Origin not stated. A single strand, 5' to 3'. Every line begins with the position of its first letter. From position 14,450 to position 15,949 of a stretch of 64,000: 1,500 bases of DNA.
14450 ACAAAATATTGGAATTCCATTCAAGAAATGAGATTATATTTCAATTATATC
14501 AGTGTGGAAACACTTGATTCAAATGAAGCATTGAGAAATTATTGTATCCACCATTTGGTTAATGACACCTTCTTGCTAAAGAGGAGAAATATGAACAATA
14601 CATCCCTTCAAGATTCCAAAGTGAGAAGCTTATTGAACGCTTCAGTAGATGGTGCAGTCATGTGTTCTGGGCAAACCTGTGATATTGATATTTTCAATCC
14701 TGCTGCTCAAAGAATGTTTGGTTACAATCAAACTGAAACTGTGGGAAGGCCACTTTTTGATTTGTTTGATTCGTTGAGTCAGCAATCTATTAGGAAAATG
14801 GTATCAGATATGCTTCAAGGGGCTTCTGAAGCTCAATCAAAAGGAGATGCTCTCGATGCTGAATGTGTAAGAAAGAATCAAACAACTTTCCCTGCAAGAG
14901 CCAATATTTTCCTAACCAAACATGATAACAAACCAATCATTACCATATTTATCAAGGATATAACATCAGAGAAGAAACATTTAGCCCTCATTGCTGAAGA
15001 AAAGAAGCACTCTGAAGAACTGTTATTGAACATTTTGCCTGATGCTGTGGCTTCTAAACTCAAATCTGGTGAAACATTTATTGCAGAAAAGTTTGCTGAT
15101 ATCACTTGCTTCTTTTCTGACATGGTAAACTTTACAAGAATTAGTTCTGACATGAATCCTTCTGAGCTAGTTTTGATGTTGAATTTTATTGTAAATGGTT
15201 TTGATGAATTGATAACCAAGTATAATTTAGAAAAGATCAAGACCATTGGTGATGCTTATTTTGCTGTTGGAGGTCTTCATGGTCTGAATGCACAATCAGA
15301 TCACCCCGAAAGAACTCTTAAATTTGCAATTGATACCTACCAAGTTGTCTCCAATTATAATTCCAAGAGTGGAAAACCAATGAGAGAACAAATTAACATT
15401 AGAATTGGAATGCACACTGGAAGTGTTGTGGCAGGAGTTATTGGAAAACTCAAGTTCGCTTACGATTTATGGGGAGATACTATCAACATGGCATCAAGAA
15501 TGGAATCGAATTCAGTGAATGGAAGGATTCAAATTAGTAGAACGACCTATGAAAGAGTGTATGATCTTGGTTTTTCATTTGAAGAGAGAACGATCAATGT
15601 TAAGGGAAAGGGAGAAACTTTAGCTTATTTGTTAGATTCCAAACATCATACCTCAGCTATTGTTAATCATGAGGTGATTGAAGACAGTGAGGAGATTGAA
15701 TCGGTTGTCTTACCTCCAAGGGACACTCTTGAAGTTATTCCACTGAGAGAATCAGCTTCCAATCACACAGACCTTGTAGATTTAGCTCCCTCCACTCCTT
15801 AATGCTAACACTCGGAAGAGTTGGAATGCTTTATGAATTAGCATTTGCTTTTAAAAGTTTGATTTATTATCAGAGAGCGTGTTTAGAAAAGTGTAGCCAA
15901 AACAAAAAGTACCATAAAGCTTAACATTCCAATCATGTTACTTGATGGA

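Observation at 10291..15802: Giant polytopic PAS-sensor adenylyl cyclase with unresolved 5' exon(s)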

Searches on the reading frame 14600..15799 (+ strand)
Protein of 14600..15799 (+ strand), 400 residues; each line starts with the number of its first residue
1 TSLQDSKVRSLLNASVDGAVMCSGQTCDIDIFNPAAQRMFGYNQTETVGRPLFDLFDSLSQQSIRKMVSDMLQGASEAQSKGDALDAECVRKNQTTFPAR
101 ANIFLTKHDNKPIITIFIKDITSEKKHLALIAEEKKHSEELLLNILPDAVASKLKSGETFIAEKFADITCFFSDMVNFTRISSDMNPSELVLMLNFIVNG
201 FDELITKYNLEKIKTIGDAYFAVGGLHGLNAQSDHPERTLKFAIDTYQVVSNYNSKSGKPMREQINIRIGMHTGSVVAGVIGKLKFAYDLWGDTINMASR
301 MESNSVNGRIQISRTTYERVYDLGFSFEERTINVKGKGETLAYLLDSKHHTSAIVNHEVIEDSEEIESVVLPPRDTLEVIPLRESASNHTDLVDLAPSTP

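Call 19: search_solved_structures(query=window:14600-15799:+, max_evalue=0.00001, show_alignments=3)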
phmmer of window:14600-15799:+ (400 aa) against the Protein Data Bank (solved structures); distinct sequences matched with E-value up to 0.00001: 56.
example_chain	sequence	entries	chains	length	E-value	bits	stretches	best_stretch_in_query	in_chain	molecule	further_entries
9u3p_A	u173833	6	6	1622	1.7e-61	212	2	127-358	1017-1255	Adenylate cyclase type 9,Protein M2-1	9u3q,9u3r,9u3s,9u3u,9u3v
7pd4_A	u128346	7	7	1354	2.8e-61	211.3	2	127-359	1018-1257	Adenylate cyclase 9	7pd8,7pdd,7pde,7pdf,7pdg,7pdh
6r3q_A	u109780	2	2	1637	4.7e-61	210.5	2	127-359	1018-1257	Adenylate cyclase 9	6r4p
6r4o_A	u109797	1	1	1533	1.5e-60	208.9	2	127-346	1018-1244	Adenylate cyclase 9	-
8buz_A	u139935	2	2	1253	1.8e-54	188.9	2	126-339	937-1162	Adenylate cyclase type 8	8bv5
8sl3_A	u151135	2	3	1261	3.6e-51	178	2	132-346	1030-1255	Adenylate cyclase type 5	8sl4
5o5k_A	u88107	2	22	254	7.9e-45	157.1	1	129-343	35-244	Adenylate cyclase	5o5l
7yz9_A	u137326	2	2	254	1.1e-43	153.4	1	129-343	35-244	Adenylate cyclase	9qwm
4p2f_A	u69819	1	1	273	1.1e-43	153.4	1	130-344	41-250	Adenylate cyclase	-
4p2x_A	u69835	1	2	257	1.5e-43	152.9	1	132-344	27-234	Adenylate cyclase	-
4p2m_A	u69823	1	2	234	1.9e-43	152.6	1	134-344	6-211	Adenylate cyclase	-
7yzi_A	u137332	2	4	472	4.2e-43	151.5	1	129-344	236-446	Adenylate cyclase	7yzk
9bcv_A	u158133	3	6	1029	3.8e-40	141.7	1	130-346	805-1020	Atrial natriuretic peptide receptor 1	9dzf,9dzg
9dzh_A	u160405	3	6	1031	3.8e-40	141.7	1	130-346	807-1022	Atrial natriuretic peptide receptor 1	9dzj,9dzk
9bcl_A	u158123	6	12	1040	3.9e-40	141.7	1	130-346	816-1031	Atrial natriuretic peptide receptor 1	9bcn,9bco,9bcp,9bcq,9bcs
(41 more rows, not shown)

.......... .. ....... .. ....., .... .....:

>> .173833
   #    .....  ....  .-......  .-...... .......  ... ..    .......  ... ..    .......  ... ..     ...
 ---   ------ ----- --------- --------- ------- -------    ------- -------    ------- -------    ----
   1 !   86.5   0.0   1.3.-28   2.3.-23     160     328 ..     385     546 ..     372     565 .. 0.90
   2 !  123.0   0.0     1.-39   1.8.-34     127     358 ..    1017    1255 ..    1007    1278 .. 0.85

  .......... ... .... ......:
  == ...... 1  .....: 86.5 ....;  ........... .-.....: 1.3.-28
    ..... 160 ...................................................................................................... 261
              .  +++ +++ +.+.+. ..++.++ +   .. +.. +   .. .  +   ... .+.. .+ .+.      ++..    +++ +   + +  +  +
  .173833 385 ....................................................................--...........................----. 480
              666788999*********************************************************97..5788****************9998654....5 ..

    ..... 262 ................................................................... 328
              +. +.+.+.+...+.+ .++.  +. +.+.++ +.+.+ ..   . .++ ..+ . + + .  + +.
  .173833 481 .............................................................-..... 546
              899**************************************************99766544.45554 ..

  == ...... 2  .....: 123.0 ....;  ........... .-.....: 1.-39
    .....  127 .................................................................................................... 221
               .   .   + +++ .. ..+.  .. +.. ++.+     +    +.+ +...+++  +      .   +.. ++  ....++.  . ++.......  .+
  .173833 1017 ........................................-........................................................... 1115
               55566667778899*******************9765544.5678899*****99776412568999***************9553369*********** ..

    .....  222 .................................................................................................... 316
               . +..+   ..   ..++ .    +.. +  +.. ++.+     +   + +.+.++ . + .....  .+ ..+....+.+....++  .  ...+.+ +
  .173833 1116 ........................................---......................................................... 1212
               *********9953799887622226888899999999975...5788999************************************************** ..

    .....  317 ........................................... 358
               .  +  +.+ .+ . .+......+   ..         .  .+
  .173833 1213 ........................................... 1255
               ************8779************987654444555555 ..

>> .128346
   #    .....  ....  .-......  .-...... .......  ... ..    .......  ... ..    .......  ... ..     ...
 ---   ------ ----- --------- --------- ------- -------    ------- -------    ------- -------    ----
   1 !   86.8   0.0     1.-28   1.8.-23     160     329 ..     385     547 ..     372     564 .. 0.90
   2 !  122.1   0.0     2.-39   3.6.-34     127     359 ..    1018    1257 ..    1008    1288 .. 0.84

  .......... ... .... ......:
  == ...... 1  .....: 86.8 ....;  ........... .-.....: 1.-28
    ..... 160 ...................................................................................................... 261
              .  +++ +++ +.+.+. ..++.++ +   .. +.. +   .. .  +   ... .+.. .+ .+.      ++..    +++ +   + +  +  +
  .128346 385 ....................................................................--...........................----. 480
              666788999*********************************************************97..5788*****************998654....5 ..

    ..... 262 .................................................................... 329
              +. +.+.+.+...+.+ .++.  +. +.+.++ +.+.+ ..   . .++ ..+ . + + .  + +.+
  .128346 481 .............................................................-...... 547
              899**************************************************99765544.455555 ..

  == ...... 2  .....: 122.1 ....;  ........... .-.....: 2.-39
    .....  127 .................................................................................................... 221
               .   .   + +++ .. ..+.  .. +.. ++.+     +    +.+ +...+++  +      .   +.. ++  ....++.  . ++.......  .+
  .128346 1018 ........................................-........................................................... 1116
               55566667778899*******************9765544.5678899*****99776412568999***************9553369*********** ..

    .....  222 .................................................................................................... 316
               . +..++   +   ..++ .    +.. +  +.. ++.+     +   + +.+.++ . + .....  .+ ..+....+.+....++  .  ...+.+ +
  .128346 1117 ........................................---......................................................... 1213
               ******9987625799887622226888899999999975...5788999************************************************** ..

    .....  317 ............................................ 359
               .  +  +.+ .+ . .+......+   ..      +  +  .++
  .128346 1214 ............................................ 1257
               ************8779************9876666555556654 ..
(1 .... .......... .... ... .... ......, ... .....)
